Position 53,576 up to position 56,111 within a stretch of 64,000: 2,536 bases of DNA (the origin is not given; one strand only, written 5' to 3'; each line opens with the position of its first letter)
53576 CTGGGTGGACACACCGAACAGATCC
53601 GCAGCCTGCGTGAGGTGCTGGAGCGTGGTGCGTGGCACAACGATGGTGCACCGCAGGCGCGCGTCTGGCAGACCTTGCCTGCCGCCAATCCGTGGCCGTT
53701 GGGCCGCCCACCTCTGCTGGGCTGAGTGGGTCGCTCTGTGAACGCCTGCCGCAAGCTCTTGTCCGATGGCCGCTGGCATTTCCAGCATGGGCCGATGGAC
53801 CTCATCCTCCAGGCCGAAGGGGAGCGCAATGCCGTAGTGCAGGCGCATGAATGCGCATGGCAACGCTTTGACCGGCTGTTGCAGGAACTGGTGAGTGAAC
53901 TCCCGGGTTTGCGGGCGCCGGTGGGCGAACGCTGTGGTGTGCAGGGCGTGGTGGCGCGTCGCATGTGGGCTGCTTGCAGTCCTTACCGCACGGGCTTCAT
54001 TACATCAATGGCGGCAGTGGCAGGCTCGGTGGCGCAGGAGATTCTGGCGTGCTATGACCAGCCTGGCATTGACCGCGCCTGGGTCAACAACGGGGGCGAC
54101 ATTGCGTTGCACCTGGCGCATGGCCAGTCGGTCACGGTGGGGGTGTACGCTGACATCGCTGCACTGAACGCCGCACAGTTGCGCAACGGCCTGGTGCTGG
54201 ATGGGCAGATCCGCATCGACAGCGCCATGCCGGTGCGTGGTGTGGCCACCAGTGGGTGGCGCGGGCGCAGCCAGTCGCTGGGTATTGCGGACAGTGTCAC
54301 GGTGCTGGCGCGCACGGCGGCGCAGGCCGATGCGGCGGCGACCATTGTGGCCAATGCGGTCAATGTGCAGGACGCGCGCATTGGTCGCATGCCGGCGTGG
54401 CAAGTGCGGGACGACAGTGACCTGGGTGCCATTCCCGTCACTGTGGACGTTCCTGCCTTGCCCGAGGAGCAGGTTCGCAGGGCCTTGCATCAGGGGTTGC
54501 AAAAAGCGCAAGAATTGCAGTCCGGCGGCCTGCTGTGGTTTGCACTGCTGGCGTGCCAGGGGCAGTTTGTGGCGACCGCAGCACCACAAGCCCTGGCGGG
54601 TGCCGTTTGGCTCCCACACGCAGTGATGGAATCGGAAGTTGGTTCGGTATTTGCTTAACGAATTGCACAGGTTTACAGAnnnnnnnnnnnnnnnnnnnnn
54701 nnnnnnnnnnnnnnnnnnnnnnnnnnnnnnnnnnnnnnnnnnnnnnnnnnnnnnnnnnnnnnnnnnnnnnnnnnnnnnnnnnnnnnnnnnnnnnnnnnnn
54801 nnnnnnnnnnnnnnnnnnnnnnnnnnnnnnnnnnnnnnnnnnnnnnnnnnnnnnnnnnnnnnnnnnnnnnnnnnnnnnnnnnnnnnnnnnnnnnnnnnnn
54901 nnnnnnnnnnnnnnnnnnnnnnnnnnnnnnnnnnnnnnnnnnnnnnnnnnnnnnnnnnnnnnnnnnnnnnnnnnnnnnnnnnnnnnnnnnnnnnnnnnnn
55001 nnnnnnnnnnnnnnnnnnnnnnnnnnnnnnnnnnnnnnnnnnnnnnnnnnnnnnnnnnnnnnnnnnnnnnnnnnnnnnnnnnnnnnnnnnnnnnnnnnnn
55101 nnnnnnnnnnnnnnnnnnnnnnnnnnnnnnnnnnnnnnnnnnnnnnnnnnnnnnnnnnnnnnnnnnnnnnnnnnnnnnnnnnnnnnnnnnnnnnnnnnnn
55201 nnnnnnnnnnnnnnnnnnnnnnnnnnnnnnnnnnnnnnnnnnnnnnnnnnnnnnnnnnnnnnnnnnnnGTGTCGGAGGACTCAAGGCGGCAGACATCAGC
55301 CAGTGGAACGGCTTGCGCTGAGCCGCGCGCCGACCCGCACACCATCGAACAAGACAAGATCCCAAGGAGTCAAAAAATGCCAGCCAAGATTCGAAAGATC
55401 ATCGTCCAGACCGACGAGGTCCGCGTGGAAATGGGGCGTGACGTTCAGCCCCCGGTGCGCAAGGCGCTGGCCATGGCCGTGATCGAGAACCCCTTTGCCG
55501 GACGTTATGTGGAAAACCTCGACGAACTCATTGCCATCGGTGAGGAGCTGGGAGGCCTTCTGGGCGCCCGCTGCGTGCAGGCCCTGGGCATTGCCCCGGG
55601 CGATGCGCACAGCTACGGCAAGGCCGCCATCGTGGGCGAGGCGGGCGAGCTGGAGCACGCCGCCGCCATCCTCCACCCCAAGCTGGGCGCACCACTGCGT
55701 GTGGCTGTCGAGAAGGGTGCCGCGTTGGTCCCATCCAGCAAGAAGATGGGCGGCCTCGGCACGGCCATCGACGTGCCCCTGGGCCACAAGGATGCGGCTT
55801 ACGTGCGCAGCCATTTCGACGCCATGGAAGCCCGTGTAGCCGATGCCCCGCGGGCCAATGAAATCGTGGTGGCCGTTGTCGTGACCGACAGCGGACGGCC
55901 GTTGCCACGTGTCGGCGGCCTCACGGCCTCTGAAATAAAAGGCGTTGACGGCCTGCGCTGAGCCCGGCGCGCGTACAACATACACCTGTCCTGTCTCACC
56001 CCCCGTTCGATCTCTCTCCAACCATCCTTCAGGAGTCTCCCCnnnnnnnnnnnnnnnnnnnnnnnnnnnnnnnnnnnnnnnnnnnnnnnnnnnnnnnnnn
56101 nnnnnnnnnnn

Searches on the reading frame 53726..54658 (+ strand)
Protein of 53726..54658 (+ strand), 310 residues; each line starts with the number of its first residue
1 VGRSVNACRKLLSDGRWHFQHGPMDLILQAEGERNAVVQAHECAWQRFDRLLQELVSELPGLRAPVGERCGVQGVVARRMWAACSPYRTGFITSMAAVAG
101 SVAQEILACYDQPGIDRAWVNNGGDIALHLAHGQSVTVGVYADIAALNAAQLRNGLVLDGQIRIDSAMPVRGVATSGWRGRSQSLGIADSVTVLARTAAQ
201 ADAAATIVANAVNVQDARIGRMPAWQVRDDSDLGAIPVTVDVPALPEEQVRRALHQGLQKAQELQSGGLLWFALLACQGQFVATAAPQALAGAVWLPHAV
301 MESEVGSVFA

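Call 4: search_protein_families(library=pfam, proteins=[window:53726-54658:+])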
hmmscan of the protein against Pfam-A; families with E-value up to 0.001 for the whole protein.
window:53726-54658:+ (310 aa): 0 families

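Call 5: search_protein_families(library=ncbifam, proteins=[window:53726-54658:+])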
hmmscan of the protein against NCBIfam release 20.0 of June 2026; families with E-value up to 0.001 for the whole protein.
window:53726-54658:+ (310 aa): 4 families
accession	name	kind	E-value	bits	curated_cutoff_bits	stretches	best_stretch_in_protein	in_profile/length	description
NF003322.0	PRK04334.1-2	equivalog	6.9e-116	386.4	290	1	6-287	3-279/295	hypothetical protein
NF003324.0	PRK04334.1-4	equivalog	2.6e-19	70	275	1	76-219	63-192/238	hypothetical protein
NF003321.0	PRK04334.1-1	equivalog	2.7e-19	69.8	262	1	78-216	67-194/248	hypothetical protein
NF003323.0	PRK04334.1-3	equivalog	3e-17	62.8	271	1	65-216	75-210/250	hypothetical protein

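Call 21: search_solved_structures(query=window:53795-54658:+, max_evalue=0.01)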
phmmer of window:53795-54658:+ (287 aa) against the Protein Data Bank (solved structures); distinct sequences matched with E-value up to 0.01: 1.
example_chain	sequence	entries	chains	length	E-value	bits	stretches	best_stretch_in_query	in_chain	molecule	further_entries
2o34_A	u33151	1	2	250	0.00042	22.9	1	68-191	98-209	Hypothetical protein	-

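Call 51: find_homologous_proteins(query=window:53795-54658:+)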
Query window:53795-54658:+ (287 aa): 7998 proteins with E <= 0.001 among 8000 candidates; the best 120 are listed.
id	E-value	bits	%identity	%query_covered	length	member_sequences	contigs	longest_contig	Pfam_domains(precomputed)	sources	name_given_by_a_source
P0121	1.2e-173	594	97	100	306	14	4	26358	PF27030.1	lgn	-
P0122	3.6e-162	556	92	100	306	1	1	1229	PF27030.1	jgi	jgi:ApbE superfamily uncharacterized protein (UPF0280 family)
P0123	3.2e-161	553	91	100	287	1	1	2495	PF27030.1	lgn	-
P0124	4.5e-161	553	91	100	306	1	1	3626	PF27030.1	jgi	jgi:ApbE superfamily uncharacterized protein (UPF0280 family)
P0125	6.3e-161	552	91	100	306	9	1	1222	PF27030.1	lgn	-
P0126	9.2e-161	551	91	100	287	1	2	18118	PF27030.1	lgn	-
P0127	1.1e-160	551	91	100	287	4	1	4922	PF27030.1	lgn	-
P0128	3.3e-160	550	91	100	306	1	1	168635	PF27030.1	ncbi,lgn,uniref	ncbi:UPF0280 family protein [Acidovorax sp.]|uniref:UPF0280 family protein n=1 Tax=Acidovorax sp. Ta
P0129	9.8e-160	548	91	100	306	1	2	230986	PF27030.1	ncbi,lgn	-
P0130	1.2e-159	548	91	100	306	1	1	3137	PF27030.1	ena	-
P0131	1.8e-159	547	91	100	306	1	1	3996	PF27030.1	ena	-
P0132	3.3e-159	546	90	100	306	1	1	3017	PF27030.1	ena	-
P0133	3.6e-157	540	89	100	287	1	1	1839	PF27030.1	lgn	-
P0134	1.1e-156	538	89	100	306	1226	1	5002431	PF27030.1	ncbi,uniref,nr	ncbi:UPF0280 family protein [Acidovorax delafieldii]|uniref:UPF0280 family protein n=1 Tax=Acidovora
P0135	1.7e-155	534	89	100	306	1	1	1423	PF27030.1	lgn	-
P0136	3.3e-155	533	90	100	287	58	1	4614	PF27030.1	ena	-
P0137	3.7e-155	533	89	100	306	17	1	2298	PF27030.1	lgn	-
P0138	1.2e-154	531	89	100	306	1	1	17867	PF27030.1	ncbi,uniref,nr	ncbi:hypothetical protein DBR12_20150 [Acidovorax sp. HMWF029]|uniref:UPF0280 family protein n=1 Tax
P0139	2.4e-154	530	88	100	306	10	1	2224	PF27030.1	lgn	-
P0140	8.4e-154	529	89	100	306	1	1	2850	PF27030.1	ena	-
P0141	3.0e-152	524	87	100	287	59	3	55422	PF27030.1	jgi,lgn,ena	-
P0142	6.2e-152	523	87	100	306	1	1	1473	PF27030.1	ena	-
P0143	8.5e-152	522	87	100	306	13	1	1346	PF27030.1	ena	-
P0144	1.8e-151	521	87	100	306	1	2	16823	PF27030.1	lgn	-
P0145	6.8e-151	519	87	100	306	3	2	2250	PF27030.1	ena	-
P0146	9.5e-151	519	87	100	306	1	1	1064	PF27030.1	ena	-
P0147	2.4e-150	517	87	100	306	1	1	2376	PF27030.1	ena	-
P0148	5.5e-150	516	87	100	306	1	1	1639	PF27030.1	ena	-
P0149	1.0e-149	515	86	100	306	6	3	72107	PF27030.1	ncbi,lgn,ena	-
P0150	1.1e-148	512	84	100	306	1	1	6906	PF27030.1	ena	-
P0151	9.2e-148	509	85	100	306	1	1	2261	PF27030.1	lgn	-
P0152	3.4e-145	500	86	100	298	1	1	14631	PF27030.1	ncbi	-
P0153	9.3e-143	492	84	100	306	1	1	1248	PF27030.1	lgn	-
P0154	2.3e-142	491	84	100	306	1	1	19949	PF27030.1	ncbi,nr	ncbi:MAG: UPF0280 family protein [Acidovorax sp.]|nr:UPF0280 family protein [Acidovorax sp.]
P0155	3.0e-141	487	84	100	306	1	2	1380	PF27030.1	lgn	-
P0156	3.0e-141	487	84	100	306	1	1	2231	PF27030.1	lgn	-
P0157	4.2e-141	487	83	100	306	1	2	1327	PF27030.1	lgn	-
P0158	7.0e-137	473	87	91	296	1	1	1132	PF27030.1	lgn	-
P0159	8.4e-137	473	81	100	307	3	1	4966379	PF27030.1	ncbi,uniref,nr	ncbi:hypothetical protein CLU85_4497 [Acidovorax sp. 69]|uniref:UPF0280 family protein n=1 Tax=Acido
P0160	9.1e-134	463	79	100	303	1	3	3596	PF27030.1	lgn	-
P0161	3.9e-133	461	77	100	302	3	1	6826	PF27030.1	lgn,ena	-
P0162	4.1e-133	461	78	100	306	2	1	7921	PF27030.1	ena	-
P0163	1.2e-132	459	76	100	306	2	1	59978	PF27030.1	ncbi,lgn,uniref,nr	ncbi:UPF0280 family protein [Acidovorax sp. sic0104]|uniref:UPF0280 family protein n=1 Tax=Acidovora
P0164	2.9e-131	455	77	100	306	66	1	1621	PF27030.1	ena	-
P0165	3.0e-131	455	79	100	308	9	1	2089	PF27030.1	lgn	-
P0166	6.6e-131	454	76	100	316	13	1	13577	PF27030.1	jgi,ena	-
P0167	8.4e-131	453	77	100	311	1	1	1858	PF27030.1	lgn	-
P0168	4.0e-130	451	75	100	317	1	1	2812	PF27030.1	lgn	-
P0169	8.4e-130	450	79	100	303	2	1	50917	PF27030.1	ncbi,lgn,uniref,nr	ncbi:UPF0280 family protein [Acidovorax sp.]|uniref:UPF0280 family protein n=1 Tax=Acidovorax sp. Ta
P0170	2.8e-129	448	77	100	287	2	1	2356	PF27030.1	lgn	-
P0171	3.4e-129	448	80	91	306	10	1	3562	PF27030.1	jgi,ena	-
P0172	4.3e-129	448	78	100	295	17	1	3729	PF27030.1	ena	-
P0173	2.5e-128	445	75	100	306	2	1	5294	PF27030.1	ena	-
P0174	5.5e-127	441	75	100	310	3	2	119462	PF27030.1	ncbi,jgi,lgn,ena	-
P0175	1.1e-126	440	74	100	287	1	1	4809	PF27030.1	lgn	-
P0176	1.0e-125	437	78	100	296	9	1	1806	PF27030.1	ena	-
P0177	1.1e-124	433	73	100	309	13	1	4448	PF27030.1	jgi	jgi:uncharacterized protein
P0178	1.1e-124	433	75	100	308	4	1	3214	PF27030.1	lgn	-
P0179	1.1e-124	433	74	100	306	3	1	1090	PF27030.1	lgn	-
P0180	1.3e-124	433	73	100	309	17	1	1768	PF27030.1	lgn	-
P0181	1.5e-124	433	75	100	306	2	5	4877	PF27030.1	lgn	-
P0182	2.0e-124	432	77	95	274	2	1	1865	PF27030.1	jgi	-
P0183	2.3e-124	432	73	100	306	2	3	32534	PF27030.1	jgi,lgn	-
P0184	6.9e-124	431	74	100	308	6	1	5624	PF27030.1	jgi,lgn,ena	-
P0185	8.3e-124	430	72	100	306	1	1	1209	PF27030.1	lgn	-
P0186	1.0e-123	430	72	100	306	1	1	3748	PF27030.1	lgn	-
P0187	1.2e-123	430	72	100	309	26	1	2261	PF27030.1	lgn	-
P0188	1.7e-123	429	80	90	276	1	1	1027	PF27030.1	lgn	-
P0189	4.5e-123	428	73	100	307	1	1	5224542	PF27030.1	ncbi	-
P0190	5.6e-123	428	74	100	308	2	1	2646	PF27030.1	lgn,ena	-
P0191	9.0e-123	427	74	100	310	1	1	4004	PF27030.1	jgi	jgi:ApbE superfamily uncharacterized protein (UPF0280 family)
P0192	2.7e-122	425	71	100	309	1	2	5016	PF27030.1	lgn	-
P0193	1.9e-121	423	78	92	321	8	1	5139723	PF27030.1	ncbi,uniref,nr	ncbi:UPF0280 family protein [Verminephrobacter eiseniae]|uniref:UPF0280 family protein n=1 Tax=Vermi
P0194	3.2e-121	422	75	100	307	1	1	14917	PF27030.1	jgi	jgi:ApbE superfamily uncharacterized protein (UPF0280 family)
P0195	9.1e-121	420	72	100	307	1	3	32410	PF27030.1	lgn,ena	-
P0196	3.0e-119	415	71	100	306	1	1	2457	PF27030.1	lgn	-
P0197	1.7e-118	413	76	89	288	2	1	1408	PF27030.1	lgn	-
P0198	1.2e-117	410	71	100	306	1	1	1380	PF27030.1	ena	-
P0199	2.8e-117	409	71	100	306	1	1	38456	PF27030.1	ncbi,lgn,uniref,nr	ncbi:MAG: UPF0280 family protein [Acidovorax sp.]|uniref:UPF0280 family protein n=1 Tax=Acidovorax s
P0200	2.2e-116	406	68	100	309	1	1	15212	PF27030.1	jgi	jgi:ApbE superfamily uncharacterized protein (UPF0280 family)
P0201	2.2e-116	406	77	91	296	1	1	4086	PF27030.1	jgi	jgi:hypothetical protein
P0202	2.6e-116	406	71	100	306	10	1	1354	PF27030.1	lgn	-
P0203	9.3e-116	404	71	100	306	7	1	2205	PF27030.1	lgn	-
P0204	1.9e-115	403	71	100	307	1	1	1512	PF27030.1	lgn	-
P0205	2.3e-115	403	71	100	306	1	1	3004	PF27030.1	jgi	-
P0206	2.6e-115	402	71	100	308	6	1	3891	PF27030.1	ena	-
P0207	3.7e-115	402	70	100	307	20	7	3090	PF27030.1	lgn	-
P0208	1.1e-114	400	69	100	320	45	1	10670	PF27030.1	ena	-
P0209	2.5e-114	399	71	100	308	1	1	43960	PF27030.1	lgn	-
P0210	2.8e-114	399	69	100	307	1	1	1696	PF27030.1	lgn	-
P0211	3.4e-114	399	71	100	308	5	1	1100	PF27030.1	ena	-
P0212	4.3e-114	398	69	100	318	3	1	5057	PF27030.1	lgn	-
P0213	8.1e-114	398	70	100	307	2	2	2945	PF27030.1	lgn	-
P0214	1.1e-113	397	69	100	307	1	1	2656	PF27030.1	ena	-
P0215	2.3e-113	396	72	100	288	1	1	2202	PF27030.1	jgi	jgi:ApbE superfamily uncharacterized protein (UPF0280 family)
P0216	2.4e-113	396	68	100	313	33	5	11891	PF27030.1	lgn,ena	-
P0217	5.1e-113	395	73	91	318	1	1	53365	PF27030.1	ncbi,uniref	ncbi:UPF0280 family protein [Paracidovorax sp. MALMAid1276]|uniref:UPF0280 family protein n=1 Tax=Pa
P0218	6.0e-113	395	74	92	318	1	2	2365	PF27030.1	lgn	-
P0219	6.2e-113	395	70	100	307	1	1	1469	PF27030.1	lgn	-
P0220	8.3e-113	394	67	100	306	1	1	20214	PF27030.1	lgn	-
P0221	9.2e-113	394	67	100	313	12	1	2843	PF27030.1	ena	-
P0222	1.0e-112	394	71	100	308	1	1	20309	PF27030.1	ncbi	-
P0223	1.3e-112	394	69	100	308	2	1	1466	PF27030.1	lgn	-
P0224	5.8e-112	391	68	100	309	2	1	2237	PF27030.1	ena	-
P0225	6.4e-112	391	68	100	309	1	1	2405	PF27030.1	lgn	-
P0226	6.5e-112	391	68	100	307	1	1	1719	PF27030.1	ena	-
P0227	7.1e-112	391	70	100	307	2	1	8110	PF27030.1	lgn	-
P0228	7.8e-112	391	71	100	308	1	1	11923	PF27030.1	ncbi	-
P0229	1.6e-111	390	68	100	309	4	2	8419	PF27030.1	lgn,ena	-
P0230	2.1e-111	390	68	100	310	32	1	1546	PF27030.1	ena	-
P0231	3.5e-111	389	66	100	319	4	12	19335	PF27030.1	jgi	jgi:ApbE superfamily uncharacterized protein (UPF0280 family)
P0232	5.7e-111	388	69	100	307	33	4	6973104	PF27030.1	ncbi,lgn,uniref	ncbi:UPF0280 family protein [Acidovorax sp. LjRoot118]|uniref:UPF0280 family protein n=1 Tax=Acidovo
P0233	6.5e-111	388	68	100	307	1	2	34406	PF27030.1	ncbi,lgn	-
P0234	1.0e-110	387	73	92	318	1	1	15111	PF27030.1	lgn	-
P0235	1.6e-110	387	90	73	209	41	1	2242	PF27030.1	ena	-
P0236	1.7e-110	387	66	100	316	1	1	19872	PF27030.1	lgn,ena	-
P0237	1.9e-109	383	68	100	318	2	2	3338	PF27030.1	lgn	-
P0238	2.1e-109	383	68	100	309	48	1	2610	PF27030.1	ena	-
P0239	2.5e-109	383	67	100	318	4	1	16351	PF27030.1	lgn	-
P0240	5.8e-109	382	69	100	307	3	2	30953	PF27030.1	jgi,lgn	-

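Call 65: predict_structure(alignment_id=A2)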
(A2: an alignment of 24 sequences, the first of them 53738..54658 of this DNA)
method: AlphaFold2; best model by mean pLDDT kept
length: 306 residues; sequences in the alignment: 24
mean_pLDDT: 76.7   pTM: 0.81
mean pLDDT of the five models: 76.7, 75.3, 69.4, 67.0, 63.9
residues with pLDDT >= 90: 92; 70-90: 125; 50-70: 47; < 50: 42
segments of 3 or more residues with pLDDT < 50: 175-183, 218-236, 285-298
pLDDT, mean of each block of 10 residues (from residue 1): 86 87 93 96 90 85 82 90 82 87 94 89 89 73 59 69 86 51 66 92 80 56 42 49 84 92 90 81 50 43 60
secondary structure, 60 per line:
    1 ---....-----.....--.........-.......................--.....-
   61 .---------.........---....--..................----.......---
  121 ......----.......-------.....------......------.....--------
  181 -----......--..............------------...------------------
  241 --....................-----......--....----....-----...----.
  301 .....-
elements in order: E4-7 E13-17 E20-28 H30-52 H55-59 H71-79 H83-86 H90-106 E111-117 E121-126 E131-137 H145-149 E156-161 E168-172 E186-191 H194-207 H243-262 E268-273 E276-279 H284-287 E300-305

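Call 68: fold_search(model_id=the predicted structure, library=pdb)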
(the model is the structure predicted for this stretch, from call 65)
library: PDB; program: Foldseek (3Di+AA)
matches with E <= 10: 196; with E <= 0.001: 20
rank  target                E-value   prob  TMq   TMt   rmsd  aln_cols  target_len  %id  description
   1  2o34_A                2.2e-09  1.00  0.54  0.64   6.9       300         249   22  Crystal structure of protein DVU1097 from Desulfovibrio vulgaris Hildenborough, Pfam DUF375 (released 2006-12-12)
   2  2o34_B                2.8e-09  1.00  0.51  0.65   6.6       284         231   22  Crystal structure of protein DVU1097 from Desulfovibrio vulgaris Hildenborough, Pfam DUF375 (released 2006-12-12)
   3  7f2u_B                6.2e-05  1.00  0.52  0.49   7.8       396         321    9  FmnB complexed with ADP (released 2021-11-03)
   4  5mgy_E                8.8e-05  1.00  0.40  0.39  10.4       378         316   10  Crystal structure of Pseudomonas stutzeri flavinyl transferase ApbE, apo form (released 2016-12-14)
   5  7esa                  9.9e-05  1.00  0.54  0.52   7.3       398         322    9  the complex structure of flavin transferase FmnB complexed with FAD (released 2021-11-03)
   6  7esc                  1.6e-04  1.00  0.46  0.44   7.3       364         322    8  FmnB complexed with AMP (released 2021-11-03)
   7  7esb                  2.4e-04  1.00  0.47  0.46   7.0       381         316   10  FmnB complexed with ATP (released 2021-11-03)
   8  5mgy_A                2.8e-04  1.00  0.46  0.46   7.7       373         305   11  Crystal structure of Pseudomonas stutzeri flavinyl transferase ApbE, apo form (released 2016-12-14)
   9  4xgx_A                2.8e-04  1.00  0.39  0.40  11.5       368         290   13  Crystal structure of Escherichia coli Flavin trafficking protein, an FMN transferase, Y60N mutant, ADP-inhibited (released 2015-12-16)
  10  1vrm                  4.3e-04  1.00  0.48  0.48   6.8       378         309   11  Crystal structure of the apbe protein (tm1553) from thermotoga maritima msb8 at 1.58 A resolution (released 2005-03-22)
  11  5mgy_G                4.3e-04  1.00  0.42  0.43   9.9       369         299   11  Crystal structure of Pseudomonas stutzeri flavinyl transferase ApbE, apo form (released 2016-12-14)
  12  5mgy_B                4.8e-04  1.00  0.46  0.46   7.8       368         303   12  Crystal structure of Pseudomonas stutzeri flavinyl transferase ApbE, apo form (released 2016-12-14)
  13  5mgy_D                5.1e-04  0.99  0.39  0.39  11.0       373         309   12  Crystal structure of Pseudomonas stutzeri flavinyl transferase ApbE, apo form (released 2016-12-14)
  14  5mgy_C                6.1e-04  1.00  0.48  0.47   7.2       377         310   12  Crystal structure of Pseudomonas stutzeri flavinyl transferase ApbE, apo form (released 2016-12-14)
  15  4xgv_C                6.8e-04  0.99  0.40  0.40   8.9       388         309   12  Crystal structure of Escherichia coli Flavin trafficking protein, an FMN transferase (released 2015-12-16)
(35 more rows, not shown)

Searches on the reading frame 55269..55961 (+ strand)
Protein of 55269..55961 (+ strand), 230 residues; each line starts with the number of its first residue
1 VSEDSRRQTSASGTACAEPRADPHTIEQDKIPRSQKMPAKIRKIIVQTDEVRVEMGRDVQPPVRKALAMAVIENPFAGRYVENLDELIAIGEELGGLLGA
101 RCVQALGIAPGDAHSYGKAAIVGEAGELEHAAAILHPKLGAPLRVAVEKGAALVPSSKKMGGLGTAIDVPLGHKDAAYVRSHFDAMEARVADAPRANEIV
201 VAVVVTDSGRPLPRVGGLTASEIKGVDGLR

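Call 4: search_protein_families(library=pfam, proteins=[window:55269-55961:+])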
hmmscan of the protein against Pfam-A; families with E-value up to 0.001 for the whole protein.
window:55269-55961:+ (230 aa): 1 family
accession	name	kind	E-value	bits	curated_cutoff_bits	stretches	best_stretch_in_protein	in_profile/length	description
PF06684.16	AA_synth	-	3.1e-72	242.2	27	1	41-216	1-175/175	Amino acid synthesis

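Call 5: search_protein_families(library=ncbifam, proteins=[window:55269-55961:+])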
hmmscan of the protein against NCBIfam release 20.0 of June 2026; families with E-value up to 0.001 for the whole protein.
window:55269-55961:+ (230 aa): 0 families

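Call 76: search_solved_structures(query=window:55377-55961:+, max_evalue=0.01, show_alignments=2)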
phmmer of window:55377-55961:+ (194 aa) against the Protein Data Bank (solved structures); distinct sequences matched with E-value up to 0.01: 2.
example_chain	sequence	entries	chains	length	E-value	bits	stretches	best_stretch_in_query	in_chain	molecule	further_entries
2qtp_A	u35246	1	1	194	6.7e-89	299.8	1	3-194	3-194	Uncharacterized protein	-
3byq_A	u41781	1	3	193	3.1e-28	102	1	6-193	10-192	Uncharacterized protein DUF1185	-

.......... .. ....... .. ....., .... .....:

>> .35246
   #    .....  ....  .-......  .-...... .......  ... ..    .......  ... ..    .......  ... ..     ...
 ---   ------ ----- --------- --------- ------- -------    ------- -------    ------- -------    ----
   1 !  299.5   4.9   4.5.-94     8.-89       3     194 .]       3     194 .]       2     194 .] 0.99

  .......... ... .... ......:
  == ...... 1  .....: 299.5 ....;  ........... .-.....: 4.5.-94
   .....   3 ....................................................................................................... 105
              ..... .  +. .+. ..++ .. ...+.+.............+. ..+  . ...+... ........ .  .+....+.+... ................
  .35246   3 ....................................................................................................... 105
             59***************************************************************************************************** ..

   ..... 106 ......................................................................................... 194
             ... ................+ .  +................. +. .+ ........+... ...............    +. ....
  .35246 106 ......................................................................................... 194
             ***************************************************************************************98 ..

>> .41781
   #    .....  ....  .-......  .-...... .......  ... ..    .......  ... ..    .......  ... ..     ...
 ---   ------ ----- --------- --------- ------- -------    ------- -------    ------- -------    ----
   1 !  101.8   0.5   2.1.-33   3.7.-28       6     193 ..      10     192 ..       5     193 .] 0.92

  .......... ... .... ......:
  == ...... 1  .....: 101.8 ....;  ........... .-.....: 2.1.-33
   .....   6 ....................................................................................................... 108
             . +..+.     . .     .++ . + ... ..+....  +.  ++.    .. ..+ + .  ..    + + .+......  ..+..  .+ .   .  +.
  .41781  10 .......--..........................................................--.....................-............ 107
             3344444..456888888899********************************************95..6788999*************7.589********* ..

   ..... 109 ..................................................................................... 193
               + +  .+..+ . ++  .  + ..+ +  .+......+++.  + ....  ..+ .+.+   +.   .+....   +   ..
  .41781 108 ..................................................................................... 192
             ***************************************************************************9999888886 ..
